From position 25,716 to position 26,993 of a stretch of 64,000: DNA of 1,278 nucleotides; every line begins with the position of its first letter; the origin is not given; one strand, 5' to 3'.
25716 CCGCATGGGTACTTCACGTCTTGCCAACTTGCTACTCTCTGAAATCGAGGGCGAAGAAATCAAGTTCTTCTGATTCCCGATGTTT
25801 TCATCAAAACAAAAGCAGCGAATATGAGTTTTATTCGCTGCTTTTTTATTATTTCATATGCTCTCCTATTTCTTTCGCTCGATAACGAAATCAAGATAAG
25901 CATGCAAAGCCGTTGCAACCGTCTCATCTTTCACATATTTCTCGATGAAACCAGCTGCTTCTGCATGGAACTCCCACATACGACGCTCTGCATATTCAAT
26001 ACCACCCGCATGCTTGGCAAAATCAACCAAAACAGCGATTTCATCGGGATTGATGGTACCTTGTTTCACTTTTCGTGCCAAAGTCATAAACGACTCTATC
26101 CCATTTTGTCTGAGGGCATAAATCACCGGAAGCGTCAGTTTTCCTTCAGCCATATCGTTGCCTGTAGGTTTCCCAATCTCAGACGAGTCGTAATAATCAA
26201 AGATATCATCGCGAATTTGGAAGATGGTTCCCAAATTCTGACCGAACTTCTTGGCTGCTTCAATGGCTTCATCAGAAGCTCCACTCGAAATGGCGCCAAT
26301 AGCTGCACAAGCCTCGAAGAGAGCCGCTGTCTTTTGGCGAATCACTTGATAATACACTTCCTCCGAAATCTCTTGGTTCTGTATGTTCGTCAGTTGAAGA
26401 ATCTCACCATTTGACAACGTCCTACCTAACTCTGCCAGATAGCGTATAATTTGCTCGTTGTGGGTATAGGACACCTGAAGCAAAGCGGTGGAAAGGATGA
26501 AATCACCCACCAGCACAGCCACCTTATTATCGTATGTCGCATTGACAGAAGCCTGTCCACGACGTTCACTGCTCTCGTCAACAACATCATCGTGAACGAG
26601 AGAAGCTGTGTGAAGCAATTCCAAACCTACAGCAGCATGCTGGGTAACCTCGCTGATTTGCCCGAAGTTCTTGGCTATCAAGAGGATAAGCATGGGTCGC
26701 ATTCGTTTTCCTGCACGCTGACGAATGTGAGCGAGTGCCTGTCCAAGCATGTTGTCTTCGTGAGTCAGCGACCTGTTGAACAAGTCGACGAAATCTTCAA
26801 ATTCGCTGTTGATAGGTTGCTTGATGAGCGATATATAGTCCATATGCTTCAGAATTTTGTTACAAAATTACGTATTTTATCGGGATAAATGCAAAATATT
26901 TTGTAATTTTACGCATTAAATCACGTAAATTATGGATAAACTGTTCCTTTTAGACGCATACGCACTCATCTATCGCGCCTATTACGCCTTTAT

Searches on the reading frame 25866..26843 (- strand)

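Call 40: search_protein_families(library=pfam, proteins=[window:25866-26843:-], max_evalue=0.00001)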
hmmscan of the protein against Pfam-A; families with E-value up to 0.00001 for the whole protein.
window:25866-26843:- (325 aa): 1 family
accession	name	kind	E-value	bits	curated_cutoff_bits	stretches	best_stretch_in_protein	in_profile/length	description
PF00348.22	polyprenyl_synt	-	4.7e-67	226.3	27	1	32-269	3-244/251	Polyprenyl synthetase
